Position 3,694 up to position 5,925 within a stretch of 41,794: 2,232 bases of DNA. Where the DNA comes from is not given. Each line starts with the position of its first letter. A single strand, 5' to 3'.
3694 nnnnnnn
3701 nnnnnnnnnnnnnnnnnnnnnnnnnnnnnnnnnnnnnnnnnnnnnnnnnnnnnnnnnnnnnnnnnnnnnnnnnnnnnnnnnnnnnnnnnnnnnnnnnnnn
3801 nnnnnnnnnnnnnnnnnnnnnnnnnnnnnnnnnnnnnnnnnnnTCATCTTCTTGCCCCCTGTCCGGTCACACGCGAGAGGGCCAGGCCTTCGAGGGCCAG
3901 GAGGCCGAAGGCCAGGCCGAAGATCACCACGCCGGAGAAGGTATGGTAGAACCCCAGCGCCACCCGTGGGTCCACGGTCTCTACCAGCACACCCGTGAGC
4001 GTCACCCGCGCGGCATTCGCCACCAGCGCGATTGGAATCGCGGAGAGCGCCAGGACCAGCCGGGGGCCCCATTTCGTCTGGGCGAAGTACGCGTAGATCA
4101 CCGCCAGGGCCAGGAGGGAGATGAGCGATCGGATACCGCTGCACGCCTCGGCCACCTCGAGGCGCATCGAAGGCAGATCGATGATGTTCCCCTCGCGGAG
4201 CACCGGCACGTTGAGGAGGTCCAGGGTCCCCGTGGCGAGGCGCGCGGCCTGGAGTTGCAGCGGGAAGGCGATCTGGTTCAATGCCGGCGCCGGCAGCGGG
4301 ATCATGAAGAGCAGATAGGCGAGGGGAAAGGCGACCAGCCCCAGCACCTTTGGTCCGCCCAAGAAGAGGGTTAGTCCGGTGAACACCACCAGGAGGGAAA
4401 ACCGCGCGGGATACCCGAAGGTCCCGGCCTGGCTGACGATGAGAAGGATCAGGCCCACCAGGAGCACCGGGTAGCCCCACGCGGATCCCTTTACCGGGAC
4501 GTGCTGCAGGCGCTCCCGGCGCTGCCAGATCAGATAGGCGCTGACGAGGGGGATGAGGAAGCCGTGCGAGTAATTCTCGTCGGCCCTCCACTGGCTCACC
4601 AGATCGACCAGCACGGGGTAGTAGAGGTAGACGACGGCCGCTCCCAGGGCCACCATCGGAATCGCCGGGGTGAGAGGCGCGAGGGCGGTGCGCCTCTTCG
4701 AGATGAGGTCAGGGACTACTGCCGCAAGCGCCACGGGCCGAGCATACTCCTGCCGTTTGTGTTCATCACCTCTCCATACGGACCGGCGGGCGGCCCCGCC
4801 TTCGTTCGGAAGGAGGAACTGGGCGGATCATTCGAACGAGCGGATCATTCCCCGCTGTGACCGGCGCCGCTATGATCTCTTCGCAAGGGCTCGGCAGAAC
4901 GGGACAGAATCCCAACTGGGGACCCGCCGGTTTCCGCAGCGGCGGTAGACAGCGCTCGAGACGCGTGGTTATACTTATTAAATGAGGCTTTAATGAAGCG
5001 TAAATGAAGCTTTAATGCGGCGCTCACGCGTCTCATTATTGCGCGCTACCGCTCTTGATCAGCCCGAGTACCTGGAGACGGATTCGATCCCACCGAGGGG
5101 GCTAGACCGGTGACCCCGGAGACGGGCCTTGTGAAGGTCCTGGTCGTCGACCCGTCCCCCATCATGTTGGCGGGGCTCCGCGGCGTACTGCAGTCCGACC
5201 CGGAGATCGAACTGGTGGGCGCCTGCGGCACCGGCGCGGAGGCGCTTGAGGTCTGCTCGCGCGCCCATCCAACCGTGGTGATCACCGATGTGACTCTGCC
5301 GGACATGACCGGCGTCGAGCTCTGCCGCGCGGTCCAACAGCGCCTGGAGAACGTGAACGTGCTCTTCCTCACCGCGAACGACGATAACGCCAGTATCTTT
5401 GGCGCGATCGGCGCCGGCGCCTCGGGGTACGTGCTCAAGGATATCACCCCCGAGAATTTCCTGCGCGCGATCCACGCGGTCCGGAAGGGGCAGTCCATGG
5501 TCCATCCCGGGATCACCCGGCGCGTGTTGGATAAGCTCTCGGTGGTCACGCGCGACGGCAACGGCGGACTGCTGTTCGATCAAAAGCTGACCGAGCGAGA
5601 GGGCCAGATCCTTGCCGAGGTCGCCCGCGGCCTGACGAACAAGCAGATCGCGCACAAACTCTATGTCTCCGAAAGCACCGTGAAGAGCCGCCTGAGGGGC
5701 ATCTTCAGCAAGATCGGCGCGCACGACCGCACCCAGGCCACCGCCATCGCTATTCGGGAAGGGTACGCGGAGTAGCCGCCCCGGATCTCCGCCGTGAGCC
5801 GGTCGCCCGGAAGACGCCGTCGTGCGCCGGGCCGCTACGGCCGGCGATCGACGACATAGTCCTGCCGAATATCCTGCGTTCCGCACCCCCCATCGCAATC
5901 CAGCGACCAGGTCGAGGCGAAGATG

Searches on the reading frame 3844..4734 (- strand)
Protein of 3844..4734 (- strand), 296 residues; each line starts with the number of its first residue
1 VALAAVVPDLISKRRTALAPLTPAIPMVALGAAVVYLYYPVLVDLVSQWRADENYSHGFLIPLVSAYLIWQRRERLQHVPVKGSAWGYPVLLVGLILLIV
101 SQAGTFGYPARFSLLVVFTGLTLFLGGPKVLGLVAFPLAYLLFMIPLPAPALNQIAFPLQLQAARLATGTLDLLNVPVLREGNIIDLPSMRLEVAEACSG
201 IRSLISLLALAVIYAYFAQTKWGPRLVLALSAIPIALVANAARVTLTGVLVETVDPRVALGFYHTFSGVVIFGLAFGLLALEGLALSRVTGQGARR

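Call 7: search_protein_families(library=ncbifam, proteins=[window:3844-4734:-], max_evalue=0.00001)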
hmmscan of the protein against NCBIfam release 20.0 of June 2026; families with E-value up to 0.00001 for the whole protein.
window:3844-4734:- (296 aa): 16 families
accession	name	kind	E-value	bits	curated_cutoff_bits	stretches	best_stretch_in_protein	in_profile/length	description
NF038142.1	exosort_XrtW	exception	1.2e-75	254.8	425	1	26-290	4-269/494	exosortase W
TIGR03109.2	exosort_XrtA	exception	3.3e-66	223.4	208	1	28-281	4-254/261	exosortase A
TIGR04152.1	exosort_VPLPA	exception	3.5e-64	217.6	400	1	47-293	3-249/486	VPLPA-CTERM-specific exosortase XrtD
TIGR02602.1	8TM_EpsH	subfamily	4.1e-62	209.9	105.55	1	46-283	1-237/241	exosortase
NF035943.2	exosort_XrtV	exception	2.4e-42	145.1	313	1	29-281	7-261/270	exosortase V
TIGR03113.1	exosort_XrtB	exception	8.8e-36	123.9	275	1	32-276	6-254/268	exosortase B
TIGR04151.1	exosort_VPDSG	exception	8.2e-23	81.3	300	1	34-275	37-288/306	VPDSG-CTERM-specific exosortase XrtC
TIGR03763.1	cyanoexo_CrtA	exception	6.2e-20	71.8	150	1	26-275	7-247/260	cyanoexosortase A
TIGR04178.1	exo_archaeo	signature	3.6e-19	68.9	23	1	192-281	1-90/97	exosortase/archaeosortase family protein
TIGR04156.1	cyanoexo_CrtB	exception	9.8e-16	58.1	300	1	31-251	7-232/280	cyanoexosortase B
NF033464.1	cyanoexo_CrtC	exception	8e-15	55.1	225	1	27-272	7-260/278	cyanoexosortase C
TIGR04199.1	exosort_xrtJ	exception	2.3e-12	46.7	200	1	37-245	11-230/522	exosortase J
TIGR04476.1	exosort_XrtN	exception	9.7e-10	38.1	200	1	49-272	21-232/406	exosortase N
NF033770.1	exosort_XrtT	exception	4.1e-08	32.2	250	1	29-253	3-230/472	exosortase T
TIGR04124.1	archaeo_artE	exception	1.6e-06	28.2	95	1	173-271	44-135/153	archaeosortase family protein ArtE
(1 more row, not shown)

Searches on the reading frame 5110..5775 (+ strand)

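Call 7: search_protein_families(library=ncbifam, proteins=[window:5110-5775:+], max_evalue=0.00001)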
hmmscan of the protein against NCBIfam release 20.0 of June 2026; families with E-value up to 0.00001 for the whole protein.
window:5110-5775:+ (221 aa): 76 families (the best 25 are shown)
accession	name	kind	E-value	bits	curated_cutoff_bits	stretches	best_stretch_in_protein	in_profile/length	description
NF047785.1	respo_reg_MadR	equivalog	7.9e-41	139.7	300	1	8-218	1-207/209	MadR family response regulator transcription factor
NF052445.1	RespRegMctR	equivalog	7.1e-39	133.3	300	1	8-218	2-203/205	two-component system response regulator MctR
NF007708.0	PRK10403.1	equivalog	4e-38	131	343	1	3-214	2-208/215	nitrate/nitrite response regulator protein NarP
NF007935.0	PRK10651.1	equivalog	1e-37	129.5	250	1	8-213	7-209/216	two-component system response regulator NarL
NF011896.0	PRK15369.1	equivalog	1.1e-35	123.2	242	1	8-217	4-207/211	two component system response regulator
NF007018.1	PRK09483.1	equivalog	7.4e-30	104.2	280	1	7-218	1-207/217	UvrY/SirA/GacA family response regulator transcription factor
NF007685.0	PRK10360.1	equivalog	4.4e-20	72.3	258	1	8-204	2-182/196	response regulator transcription factor UhpA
NF007403.0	PRK09935.1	equivalog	5.2e-19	68.7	271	1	9-206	5-196/210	fimbria biosynthesis transcriptional regulator FimZ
NF041830.1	RR_TF_ErdR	exception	3.5e-18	66.1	390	1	10-212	4-203/213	response regulator transcription factor ErdR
NF007419.0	PRK09958.1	equivalog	5.5e-17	62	251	1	10-201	3-185/204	acid-sensing system DNA-binding response regulator EvgA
NF006900.1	PRK09390.1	equivalog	6.6e-17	61.7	255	1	10-216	7-199/203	response regulator FixJ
NF008098.0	PRK10840.1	equivalog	1.9e-16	60.2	235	1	8-205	4-196/216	response regulator transcription factor RcsB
NF008677.0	PRK11697.1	equivalog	2.4e-16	59.8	246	1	8-131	2-122/238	two-component system response regulator BtsR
NF001965.0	PRK00742.1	subfamily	2.1e-15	56.8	293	1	8-112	4-109/357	chemotaxis-specific protein-glutamate methyltransferase CheB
NF041367.1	CheY_Halo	equivalog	2.8e-15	56.7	200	1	10-124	1-113/114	chemotaxis protein CheY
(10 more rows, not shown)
